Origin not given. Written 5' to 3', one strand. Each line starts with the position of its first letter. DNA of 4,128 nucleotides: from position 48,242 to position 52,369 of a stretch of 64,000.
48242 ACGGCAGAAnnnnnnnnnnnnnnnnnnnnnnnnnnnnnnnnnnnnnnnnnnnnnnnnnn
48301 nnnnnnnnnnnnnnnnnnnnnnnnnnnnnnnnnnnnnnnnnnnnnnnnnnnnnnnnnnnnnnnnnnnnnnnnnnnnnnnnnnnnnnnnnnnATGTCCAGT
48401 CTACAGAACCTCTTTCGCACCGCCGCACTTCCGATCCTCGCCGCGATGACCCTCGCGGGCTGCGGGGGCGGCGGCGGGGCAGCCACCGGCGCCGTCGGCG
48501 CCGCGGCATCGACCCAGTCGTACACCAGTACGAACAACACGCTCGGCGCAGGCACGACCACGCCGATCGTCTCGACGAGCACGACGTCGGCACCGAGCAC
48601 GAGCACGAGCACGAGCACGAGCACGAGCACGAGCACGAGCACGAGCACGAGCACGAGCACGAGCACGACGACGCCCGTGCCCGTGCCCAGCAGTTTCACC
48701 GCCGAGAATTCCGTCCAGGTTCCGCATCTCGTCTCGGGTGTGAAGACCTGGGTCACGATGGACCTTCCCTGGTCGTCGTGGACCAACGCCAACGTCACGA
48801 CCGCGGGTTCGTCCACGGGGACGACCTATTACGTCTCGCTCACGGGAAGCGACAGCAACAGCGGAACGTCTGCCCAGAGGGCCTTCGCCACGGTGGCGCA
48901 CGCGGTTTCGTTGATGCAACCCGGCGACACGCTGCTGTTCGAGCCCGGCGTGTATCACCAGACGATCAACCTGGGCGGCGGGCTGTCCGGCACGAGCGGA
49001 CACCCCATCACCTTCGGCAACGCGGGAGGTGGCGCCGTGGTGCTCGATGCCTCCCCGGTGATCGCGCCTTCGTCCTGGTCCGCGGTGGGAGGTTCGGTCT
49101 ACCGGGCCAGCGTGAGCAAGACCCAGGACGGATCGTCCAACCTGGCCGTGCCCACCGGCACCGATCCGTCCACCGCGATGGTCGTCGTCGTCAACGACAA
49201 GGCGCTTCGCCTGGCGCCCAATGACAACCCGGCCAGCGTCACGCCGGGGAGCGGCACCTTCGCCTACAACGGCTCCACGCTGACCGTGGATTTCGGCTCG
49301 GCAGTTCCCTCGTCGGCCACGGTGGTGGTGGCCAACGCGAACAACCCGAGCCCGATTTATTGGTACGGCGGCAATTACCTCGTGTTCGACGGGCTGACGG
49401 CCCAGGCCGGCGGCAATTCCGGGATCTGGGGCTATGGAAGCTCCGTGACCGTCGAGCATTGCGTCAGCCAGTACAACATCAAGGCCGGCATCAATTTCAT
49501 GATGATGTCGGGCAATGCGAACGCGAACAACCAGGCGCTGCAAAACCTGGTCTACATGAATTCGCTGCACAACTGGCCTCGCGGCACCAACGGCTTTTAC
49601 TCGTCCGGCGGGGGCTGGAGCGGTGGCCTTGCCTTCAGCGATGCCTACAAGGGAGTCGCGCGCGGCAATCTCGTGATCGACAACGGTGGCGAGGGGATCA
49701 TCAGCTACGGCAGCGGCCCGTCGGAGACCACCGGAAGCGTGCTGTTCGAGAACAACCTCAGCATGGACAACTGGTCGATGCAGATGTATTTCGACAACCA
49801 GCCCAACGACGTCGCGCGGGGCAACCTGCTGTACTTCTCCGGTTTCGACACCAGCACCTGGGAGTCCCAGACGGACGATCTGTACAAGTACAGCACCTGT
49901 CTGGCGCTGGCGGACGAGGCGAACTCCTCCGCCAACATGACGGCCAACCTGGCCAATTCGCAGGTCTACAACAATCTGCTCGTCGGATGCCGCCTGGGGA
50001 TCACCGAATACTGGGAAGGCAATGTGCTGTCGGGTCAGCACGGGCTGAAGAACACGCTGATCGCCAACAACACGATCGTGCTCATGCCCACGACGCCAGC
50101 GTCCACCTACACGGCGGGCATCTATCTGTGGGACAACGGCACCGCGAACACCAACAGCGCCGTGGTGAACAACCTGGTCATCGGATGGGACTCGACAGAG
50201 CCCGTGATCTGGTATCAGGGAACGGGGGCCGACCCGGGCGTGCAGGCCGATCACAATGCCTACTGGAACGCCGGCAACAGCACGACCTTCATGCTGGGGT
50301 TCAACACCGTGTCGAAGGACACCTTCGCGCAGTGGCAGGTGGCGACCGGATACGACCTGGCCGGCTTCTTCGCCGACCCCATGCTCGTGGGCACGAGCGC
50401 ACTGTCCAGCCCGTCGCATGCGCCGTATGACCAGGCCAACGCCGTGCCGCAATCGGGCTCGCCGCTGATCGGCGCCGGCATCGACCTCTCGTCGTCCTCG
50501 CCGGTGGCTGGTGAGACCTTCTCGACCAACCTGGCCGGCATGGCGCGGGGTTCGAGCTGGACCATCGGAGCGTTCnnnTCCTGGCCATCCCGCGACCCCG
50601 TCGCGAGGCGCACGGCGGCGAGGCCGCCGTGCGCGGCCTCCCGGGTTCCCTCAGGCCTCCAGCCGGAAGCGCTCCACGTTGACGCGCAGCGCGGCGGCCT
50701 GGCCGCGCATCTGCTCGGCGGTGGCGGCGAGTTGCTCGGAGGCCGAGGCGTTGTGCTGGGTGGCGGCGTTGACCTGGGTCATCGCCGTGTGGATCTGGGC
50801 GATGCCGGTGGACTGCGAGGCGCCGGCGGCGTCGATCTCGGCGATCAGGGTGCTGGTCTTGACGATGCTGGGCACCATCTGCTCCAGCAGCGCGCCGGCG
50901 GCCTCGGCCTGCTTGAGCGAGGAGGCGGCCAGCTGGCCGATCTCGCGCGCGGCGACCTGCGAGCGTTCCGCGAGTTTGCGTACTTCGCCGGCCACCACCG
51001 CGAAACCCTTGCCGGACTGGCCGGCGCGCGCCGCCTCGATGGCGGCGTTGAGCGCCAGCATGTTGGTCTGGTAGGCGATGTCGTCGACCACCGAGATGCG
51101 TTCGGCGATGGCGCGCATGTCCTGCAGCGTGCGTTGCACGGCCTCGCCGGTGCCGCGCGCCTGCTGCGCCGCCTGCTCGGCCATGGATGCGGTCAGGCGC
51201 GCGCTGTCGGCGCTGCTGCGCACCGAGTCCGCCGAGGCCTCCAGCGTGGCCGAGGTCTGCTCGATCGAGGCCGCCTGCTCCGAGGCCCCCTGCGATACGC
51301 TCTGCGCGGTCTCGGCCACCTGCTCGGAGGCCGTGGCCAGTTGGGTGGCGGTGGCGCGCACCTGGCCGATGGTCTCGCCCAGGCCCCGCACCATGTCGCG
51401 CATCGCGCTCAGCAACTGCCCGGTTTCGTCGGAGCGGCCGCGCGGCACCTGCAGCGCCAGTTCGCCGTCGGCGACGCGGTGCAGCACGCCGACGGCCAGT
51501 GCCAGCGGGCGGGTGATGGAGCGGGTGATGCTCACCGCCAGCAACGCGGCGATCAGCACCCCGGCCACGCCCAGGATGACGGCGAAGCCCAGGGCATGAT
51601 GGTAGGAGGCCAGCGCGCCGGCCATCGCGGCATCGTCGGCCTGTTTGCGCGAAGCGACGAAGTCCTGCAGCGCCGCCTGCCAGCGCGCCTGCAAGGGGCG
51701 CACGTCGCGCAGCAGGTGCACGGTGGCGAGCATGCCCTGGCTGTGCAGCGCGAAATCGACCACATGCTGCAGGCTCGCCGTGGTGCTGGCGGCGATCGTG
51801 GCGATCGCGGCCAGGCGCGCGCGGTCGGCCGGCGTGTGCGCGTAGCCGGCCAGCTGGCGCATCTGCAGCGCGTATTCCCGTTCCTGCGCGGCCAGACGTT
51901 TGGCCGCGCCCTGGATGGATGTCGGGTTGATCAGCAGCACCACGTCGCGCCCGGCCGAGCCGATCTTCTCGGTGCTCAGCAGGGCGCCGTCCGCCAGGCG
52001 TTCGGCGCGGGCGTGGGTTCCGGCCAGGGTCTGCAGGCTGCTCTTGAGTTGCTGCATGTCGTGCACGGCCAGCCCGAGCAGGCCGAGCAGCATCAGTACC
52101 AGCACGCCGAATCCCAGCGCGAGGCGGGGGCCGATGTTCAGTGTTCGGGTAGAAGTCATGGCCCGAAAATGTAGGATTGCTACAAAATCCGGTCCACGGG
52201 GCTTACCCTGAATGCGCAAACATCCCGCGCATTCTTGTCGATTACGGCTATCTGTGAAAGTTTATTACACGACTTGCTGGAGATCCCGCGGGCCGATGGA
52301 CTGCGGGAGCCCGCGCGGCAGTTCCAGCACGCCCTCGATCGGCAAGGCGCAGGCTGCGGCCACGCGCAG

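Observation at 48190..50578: c-di-GMP-I riboswitch in front of an uncharacterised surface beta-helix lipoprotein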

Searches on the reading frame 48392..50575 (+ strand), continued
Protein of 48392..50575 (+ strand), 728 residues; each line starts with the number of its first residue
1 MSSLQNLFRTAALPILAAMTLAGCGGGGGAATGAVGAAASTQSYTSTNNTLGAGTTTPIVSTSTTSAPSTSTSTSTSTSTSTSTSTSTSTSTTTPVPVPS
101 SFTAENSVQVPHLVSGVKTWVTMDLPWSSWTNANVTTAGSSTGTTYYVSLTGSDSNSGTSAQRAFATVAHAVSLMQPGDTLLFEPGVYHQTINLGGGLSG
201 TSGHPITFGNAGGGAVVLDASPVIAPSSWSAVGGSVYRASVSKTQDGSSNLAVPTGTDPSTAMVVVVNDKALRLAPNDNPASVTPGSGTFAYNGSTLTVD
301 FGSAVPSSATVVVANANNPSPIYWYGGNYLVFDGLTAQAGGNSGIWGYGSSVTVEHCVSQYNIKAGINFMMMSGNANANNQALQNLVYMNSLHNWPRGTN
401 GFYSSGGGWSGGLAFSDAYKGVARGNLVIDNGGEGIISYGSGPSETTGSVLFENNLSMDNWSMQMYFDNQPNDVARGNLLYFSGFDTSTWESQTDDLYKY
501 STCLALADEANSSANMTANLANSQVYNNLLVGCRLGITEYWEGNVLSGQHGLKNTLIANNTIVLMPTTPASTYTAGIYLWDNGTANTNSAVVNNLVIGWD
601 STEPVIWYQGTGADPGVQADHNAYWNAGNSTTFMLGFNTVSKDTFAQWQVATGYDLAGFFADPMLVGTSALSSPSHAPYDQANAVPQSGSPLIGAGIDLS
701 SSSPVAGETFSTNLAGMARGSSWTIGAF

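Call 45: find_encoding_contigs(protein=P0078, flank=1500, max_places=2)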
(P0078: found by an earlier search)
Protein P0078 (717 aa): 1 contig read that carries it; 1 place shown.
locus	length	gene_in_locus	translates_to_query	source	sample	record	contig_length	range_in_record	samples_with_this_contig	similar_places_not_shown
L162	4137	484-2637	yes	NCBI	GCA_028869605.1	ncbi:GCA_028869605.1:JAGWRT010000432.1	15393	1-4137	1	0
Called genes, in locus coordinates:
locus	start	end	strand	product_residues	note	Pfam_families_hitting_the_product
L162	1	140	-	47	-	PF03372:Exo_endo_phos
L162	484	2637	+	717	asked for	PF22842:Pel9A-like_beta_helix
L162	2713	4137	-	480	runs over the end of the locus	PF00672:HAMP, PF00015:MCPsignal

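Call 46: find_encoding_contigs(protein=P0071, flank=1500, max_places=2)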
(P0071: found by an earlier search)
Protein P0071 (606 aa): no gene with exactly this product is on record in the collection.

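Call 47: find_encoding_contigs(protein=P0081, flank=1500, max_places=2)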
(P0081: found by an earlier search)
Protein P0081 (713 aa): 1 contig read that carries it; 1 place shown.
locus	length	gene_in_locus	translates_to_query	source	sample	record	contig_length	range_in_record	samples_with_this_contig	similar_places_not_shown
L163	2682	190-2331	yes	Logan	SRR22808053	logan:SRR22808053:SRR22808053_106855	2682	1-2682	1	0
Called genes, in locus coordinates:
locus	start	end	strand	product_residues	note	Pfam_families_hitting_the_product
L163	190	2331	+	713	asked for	PF22842:Pel9A-like_beta_helix, PF13229:Beta_helix (weak)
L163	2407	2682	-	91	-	?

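Call 58: search_protein_families(library=pfam, alignment_id=A1, max_evalue=0.01)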
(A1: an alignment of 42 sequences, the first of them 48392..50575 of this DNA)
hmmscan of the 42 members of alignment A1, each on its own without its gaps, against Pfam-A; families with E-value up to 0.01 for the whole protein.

A. member 1, window:48392-50575:+ (728 aa): 1 family
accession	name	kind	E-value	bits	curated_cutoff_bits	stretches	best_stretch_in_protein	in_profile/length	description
PF13229.12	Beta_helix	-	6.4e-05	23.1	25.9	1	320-456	24-133/158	Right handed beta helix region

B. families by the number of members that match (of 42 scanned): 6 families
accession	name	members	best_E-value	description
PF13229.12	Beta_helix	37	7.9e-11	Right handed beta helix region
PF14592.12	Chondroitinas_B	23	6e-08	Chondroitinase B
PF22842.2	Pel9A-like_beta_helix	9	2.3e-07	Pel9A-like, right handed beta helix region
PF07602.17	DUF1565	8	0.00012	Protein of unknown function (DUF1565)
PF18998.6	Flg_new_2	1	4e-26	Divergent InlB B-repeat domain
PF05048.19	NosD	1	0.00033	Periplasmic copper-binding protein (NosD)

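Call 72: search_protein_families(library=pfam, proteins=[L014:7208-9118:-, L020:2446-3696:+, L038:7019-7984:+, L022:149-7765:+], max_evalue=0.0001)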
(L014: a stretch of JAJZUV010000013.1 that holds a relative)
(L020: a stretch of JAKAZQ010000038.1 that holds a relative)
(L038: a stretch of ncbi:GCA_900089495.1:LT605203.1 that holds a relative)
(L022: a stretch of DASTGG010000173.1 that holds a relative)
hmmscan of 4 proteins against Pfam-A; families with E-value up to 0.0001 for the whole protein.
L014:7208-9118:- (637 aa): 3 families
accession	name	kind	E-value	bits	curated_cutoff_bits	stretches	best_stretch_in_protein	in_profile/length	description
PF00733.27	Asn_synthase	-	5e-108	362.3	21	1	242-615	3-354/354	Asparagine synthase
PF13537.11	GATase_7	-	5.2e-46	156.1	25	1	49-166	2-121/123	Glutamine amidotransferase domain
PF13522.11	GATase_6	-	5.6e-39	133.6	27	1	33-162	1-130/130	Glutamine amidotransferase domain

L020:2446-3696:+ (417 aa): 7 families
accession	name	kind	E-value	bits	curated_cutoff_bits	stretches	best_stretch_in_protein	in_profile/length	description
PF01370.27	Epimerase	-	1.4e-61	208.4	20.9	1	89-335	1-240/240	NAD dependent epimerase/dehydratase family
PF16363.11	GDP_Man_Dehyd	-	1.1e-54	186.5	27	1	90-403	1-331/332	GDP-mannose 4,6 dehydratase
PF01073.25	3Beta_HSD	-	1e-20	74.4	22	1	90-320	1-229/280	3-beta hydroxysteroid dehydrogenase/isomerase family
PF02719.21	Polysacc_synt_2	-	4.1e-13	49.6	20.2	1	90-350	2-244/293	Polysaccharide biosynthesis protein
PF07993.18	NAD_binding_4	-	3.3e-08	33.5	20.1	1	91-220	1-143/258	Male sterility protein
PF13460.12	NAD_binding_10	-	9e-08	32.6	27.2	1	93-223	1-109/184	NAD(P)H-binding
PF04321.23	RmlD_sub_bind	-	1.6e-05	24.6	27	1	89-245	3-134/287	RmlD substrate binding domain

L038:7019-7984:+ (321 aa): 0 families

L022:149-7765:+ (2539 aa): 1 family
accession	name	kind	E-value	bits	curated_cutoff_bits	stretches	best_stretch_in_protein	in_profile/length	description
PF16640.11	Big_3_5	-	1e-73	244.4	35.5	4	2099-2183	2-88/88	Bacterial Ig-like domain (group 3)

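Call 73: search_protein_representatives(alignment_id=A1)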
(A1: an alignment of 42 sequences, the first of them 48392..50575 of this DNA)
Query: 42 sequences, 645 profile positions. Proteins with E-value up to 0.001 (for the whole library): 44068; up to 1e-10: 10295; up to 1e-30: 405. The best 150 are listed.
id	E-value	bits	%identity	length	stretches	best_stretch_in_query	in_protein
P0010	2.0e-271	918.5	-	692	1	10-645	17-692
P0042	7.4e-269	910.0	-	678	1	14-645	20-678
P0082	9.9e-257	870.0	-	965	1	34-645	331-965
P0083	4.4e-253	857.9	-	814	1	54-645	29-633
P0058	9.7e-249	843.6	-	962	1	52-645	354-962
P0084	5.8e-245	831.1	-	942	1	55-644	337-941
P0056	2.6e-238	809.1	-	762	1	52-645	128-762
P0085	4.1e-216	735.8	-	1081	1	54-645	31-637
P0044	4.7e-202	689.3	-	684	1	23-591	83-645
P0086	2.2e-193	660.7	-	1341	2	65-645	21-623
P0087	7.0e-190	649.1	-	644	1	58-644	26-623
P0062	2.0e-186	637.7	-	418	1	227-645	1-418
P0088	9.1e-183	625.6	-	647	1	51-644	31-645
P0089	3.0e-180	617.3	-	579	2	159-436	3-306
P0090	1.5e-179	614.9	-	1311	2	45-507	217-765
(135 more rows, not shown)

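Call 75: search_protein_families(library=ncbifam, proteins=[L014:2-1342:+, L014:1054-2925:-, L014:2603-3553:+, L014:5868-7451:-, L014:7208-9118:-, L014:9128-9736:-, L019:38-1258:+, L019:1177-3084:-, L019:5867-7549:+, L019:7500-9170:-], max_evalue=0.00001)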
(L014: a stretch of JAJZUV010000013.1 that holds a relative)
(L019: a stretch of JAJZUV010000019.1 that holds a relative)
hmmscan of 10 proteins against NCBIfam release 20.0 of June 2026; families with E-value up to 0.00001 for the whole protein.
L014:2-1342:+ (447 aa): 7 families
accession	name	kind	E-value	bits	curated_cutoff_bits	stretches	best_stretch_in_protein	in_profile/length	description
NF002924.0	PRK03562.1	equivalog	1.7e-69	234.9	752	1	4-336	215-540/623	glutathione-regulated potassium-efflux system protein KefC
NF002973.0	PRK03659.1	equivalog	1.1e-56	192.6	804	1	6-334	214-536/602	glutathione-regulated potassium-efflux system protein KefB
NF007950.1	PRK10669.1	equivalog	2.2e-33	115.9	700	1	5-315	223-534/547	YbaL family putative K(+) efflux transporter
TIGR00932.1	2a37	subfamily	7.9e-22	78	238.3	1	4-75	203-275/275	monovalent cation:proton antiporter-2 (CPA2) family protein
NF045626.1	FeTrans_MagA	equivalog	7.5e-14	51.5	700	1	4-164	213-373/386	iron transporter MagA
NF007034.0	PRK09496.2-1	subfamily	1.6e-06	27.3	344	0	200-340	2-141/445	Trk system potassium transporter TrkA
NF007039.0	PRK09496.3-2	equivalog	3.6e-06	26.1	293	0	196-267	226-299/446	Trk system potassium transporter TrkA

L014:1054-2925:- (624 aa): 0 families

L014:2603-3553:+ (317 aa): 1 family
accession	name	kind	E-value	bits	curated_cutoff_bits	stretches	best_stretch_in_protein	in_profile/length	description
TIGR00950.1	2A78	equivalog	9.5e-12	44.9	230.2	1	116-309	64-262/264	carboxylate/amino acid/amine transporter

L014:5868-7451:- (528 aa): 0 families

L014:7208-9118:- (637 aa): 9 families
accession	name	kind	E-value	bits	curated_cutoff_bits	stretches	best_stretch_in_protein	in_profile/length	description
TIGR03108.1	eps_aminotran_1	hypoth_equivalog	5.5e-193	643.1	816.9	1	1-614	1-625/628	XrtA/PEP-CTERM system amidotransferase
TIGR01536.1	asn_synth_AEB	equivalog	9.2e-154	513.2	267.1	1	2-550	1-517/517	asparagine synthase (glutamine-hydrolyzing)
TIGR03104.1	trio_amidotrans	equivalog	2.4e-131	438.9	570.1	2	1-378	1-386/589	N-acetylglutaminylglutamine amidotransferase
NF006949.0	PRK09431.1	equivalog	3.1e-97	326.4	499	3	1-167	1-166/554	asparagine synthase B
NF033535.1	lass_lactam_cya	exception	1.3e-64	218.9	525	2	1-374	1-382/668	lasso peptide isopeptide bond-forming cyclase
NF033561.1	macrolact_Ik_Al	subfamily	2.7e-26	92.3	300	1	59-370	17-332/561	albusnodin/ikarugamycin family macrolactam cyclase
NF001484.0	PRK00331.1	subfamily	1.5e-08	33.5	381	1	62-129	87-164/601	isomerizing glutamine--fructose-6-phosphate transaminase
TIGR01135.1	glmS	equivalog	2.1e-08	33.2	418.05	1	62-131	86-165/607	glutamine--fructose-6-phosphate transaminase (isomerizing)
TIGR01134.1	purF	equivalog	8.5e-08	32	350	1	59-164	83-197/432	amidophosphoribosyltransferase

L014:9128-9736:- (203 aa): 4 families
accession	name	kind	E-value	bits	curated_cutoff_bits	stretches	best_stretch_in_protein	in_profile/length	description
TIGR03108.1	eps_aminotran_1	hypoth_equivalog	6.7e-28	97.7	816.9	1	2-179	449-624/628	XrtA/PEP-CTERM system amidotransferase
TIGR03104.1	trio_amidotrans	equivalog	6.1e-15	54.5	570.1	1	12-183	420-589/589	N-acetylglutaminylglutamine amidotransferase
TIGR01536.1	asn_synth_AEB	equivalog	3.6e-10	39.5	267.1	1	27-114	431-517/517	asparagine synthase (glutamine-hydrolyzing)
NF033535.1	lass_lactam_cya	exception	1.5e-06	27.1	525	1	36-109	519-592/668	lasso peptide isopeptide bond-forming cyclase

L019:38-1258:+ (407 aa): 10 families
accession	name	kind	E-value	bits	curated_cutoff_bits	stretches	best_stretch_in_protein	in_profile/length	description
TIGR03013.1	EpsB_2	subfamily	1.9e-139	465.6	393.35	1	2-407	43-443/443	TIGR03013 family XrtA/PEP-CTERM system glycosyltransferase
TIGR03025.1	EPS_sugtrans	subfamily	8.7e-120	400.9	295.55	1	2-407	41-445/445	exopolysaccharide biosynthesis polyprenyl glycosylphosphotransferase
TIGR03023.1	WcaJ_sugtrans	equivalog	2.7e-91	307.1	410.75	1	2-406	43-452/453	undecaprenyl-phosphate glucose phosphotransferase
TIGR03022.1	WbaP_sugtrans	subfamily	1.5e-61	209.1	403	1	26-407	67-456/456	undecaprenyl-phosphate galactose phosphotransferase WbaP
NF050817.1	PolSacchBiosHfsE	equivalog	8.3e-56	189.6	750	1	5-399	62-458/467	polysaccharide biosynthesis protein HfsE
NF007518.0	PRK10124.1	equivalog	5.9e-50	170.3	684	1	214-397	270-454/464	undecaprenyl-phosphate glucose phosphotransferase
NF041877.1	EPS_EpsZ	equivalog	8.4e-49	166.4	800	1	75-406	126-458/459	exopolysaccharide biosynthesis polyisoprenyl-phosphate hexose-1-phosphate transferase EpsZ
NF052601.1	undeca_RfbP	equivalog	4.2e-41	140.8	330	1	213-403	40-238/244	undecaprenyl-phosphate galactose phosphotransferase family protein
NF011751.0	PRK15204.1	equivalog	3.8e-38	131.3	907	1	77-406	140-475/476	undecaprenyl-phosphate galactose phosphotransferase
NF045514.1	glycotran_HepC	equivalog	2.2e-26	92.5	140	1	214-327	113-211/220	heterocyst development glycosyltransferase HepC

L019:1177-3084:- (636 aa): 0 families

L019:5867-7549:+ (561 aa): 5 families
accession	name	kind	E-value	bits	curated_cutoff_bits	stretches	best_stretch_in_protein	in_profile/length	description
NF008258.1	PRK11028.1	equivalog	1e-14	54.4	370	1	323-440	5-118/330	6-phosphogluconolactonase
TIGR03866.1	PQQ_ABC_repeats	subfamily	3.1e-11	42.9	287.3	1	312-414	44-136/310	PQQ-dependent catabolism-associated beta-propeller protein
NF050136.1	PGL_lacton_Staph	exception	1.2e-10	40.9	500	0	409-517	149-258/341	6-phosphogluconolactonase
NF052340.1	hydrazine_beta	equivalog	1.1e-09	37.8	560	0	303-380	28-101/372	hydrazine synthase subunit beta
TIGR02276.1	beta_rpt_yvtn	repeat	1.5e-07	31.3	27.85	0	459-474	1-16/42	beta-propeller repeat protein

L019:7500-9170:- (557 aa): 0 families

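Call 79: search_protein_families(library=pfam, proteins=[L020:1346-2623:+, L020:7523-8917:-, L020:8790-9764:-, L013:5934-7517:-, L013:1791-3062:-, L013:675-1694:+, L020:5800-7500:+], max_evalue=0.0001)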
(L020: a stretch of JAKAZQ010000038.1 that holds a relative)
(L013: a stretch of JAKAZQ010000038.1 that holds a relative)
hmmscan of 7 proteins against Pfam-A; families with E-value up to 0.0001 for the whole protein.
L020:1346-2623:+ (426 aa): 3 families
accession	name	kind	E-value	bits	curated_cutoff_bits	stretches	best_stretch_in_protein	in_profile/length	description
PF03721.20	UDPG_MGDP_dh_N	-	6.3e-32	111.1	27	1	4-177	3-182/187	UDP-glucose/GDP-mannose dehydrogenase family, NAD binding domain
PF00984.24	UDPG_MGDP_dh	-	6.6e-25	87.5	25.4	1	198-286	2-93/94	UDP-glucose/GDP-mannose dehydrogenase family, central domain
PF03720.21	UDPG_MGDP_dh_C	-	3.7e-23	82.3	30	1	314-412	2-102/103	UDP-glucose/GDP-mannose dehydrogenase family, UDP binding domain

L020:7523-8917:- (465 aa): 0 families

L020:8790-9764:- (325 aa): 0 families

L013:5934-7517:- (528 aa): 1 family
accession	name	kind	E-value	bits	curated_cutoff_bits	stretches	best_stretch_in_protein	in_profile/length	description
PF04932.20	Wzy_C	-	1.6e-08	34.9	31.7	1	290-426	5-143/149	O-Antigen ligase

L013:1791-3062:- (424 aa): 3 families
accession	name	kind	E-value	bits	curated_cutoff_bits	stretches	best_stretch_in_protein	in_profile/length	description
PF03721.20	UDPG_MGDP_dh_N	-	6.6e-32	111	27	1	37-206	1-183/187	UDP-glucose/GDP-mannose dehydrogenase family, NAD binding domain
PF00984.24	UDPG_MGDP_dh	-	9.3e-28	96.6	25.4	1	228-317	2-93/94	UDP-glucose/GDP-mannose dehydrogenase family, central domain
PF03720.21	UDPG_MGDP_dh_C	-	2e-09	38.2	30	1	337-413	2-82/103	UDP-glucose/GDP-mannose dehydrogenase family, UDP binding domain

L013:675-1694:+ (340 aa): 1 family
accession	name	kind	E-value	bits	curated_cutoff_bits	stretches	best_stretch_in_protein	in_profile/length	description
PF00892.27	EamA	-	2.6e-27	96.2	28.2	1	202-334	2-133/135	EamA-like transporter family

L020:5800-7500:+ (567 aa): 3 families
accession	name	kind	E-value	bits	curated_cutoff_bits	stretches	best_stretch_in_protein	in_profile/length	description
PF10282.15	Lactonase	-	1.7e-34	120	21.7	2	349-435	249-336/344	Lactonase, 7-bladed beta-propeller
PF08450.18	SGL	-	4.6e-08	33.4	26.3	0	491-563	139-211/246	SMP-30/Gluconolactonase/LRE-like region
PF01436.27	NHL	-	2.4e-06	27.7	20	0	346-371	4-28/28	NHL repeat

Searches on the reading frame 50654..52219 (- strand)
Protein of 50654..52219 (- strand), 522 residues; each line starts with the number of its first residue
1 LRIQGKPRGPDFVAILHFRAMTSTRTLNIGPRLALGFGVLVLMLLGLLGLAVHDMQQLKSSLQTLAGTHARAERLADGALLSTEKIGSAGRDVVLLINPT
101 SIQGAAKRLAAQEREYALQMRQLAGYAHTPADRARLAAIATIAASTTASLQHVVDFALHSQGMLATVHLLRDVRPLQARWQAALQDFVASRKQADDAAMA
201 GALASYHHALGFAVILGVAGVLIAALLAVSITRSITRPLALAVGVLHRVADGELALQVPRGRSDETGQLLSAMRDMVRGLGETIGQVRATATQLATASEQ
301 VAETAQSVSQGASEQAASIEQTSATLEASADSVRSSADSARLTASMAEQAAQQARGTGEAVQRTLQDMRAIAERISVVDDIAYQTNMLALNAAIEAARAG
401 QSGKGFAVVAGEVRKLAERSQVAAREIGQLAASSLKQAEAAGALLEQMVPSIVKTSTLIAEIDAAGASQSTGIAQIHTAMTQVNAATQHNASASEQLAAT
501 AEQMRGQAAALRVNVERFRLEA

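Call 72: search_protein_families(library=pfam, proteins=[window:50654-52219:-], max_evalue=0.0001)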
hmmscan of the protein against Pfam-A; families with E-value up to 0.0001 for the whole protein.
window:50654-52219:- (522 aa): 2 families
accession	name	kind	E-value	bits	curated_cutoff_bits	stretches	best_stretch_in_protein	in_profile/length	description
PF00015.26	MCPsignal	-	8.7e-36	123.8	34.6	1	343-505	7-169/172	Methyl-accepting chemotaxis protein (MCP) signalling domain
PF00672.30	HAMP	-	1.6e-06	28.8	25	1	231-280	2-51/53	HAMP domain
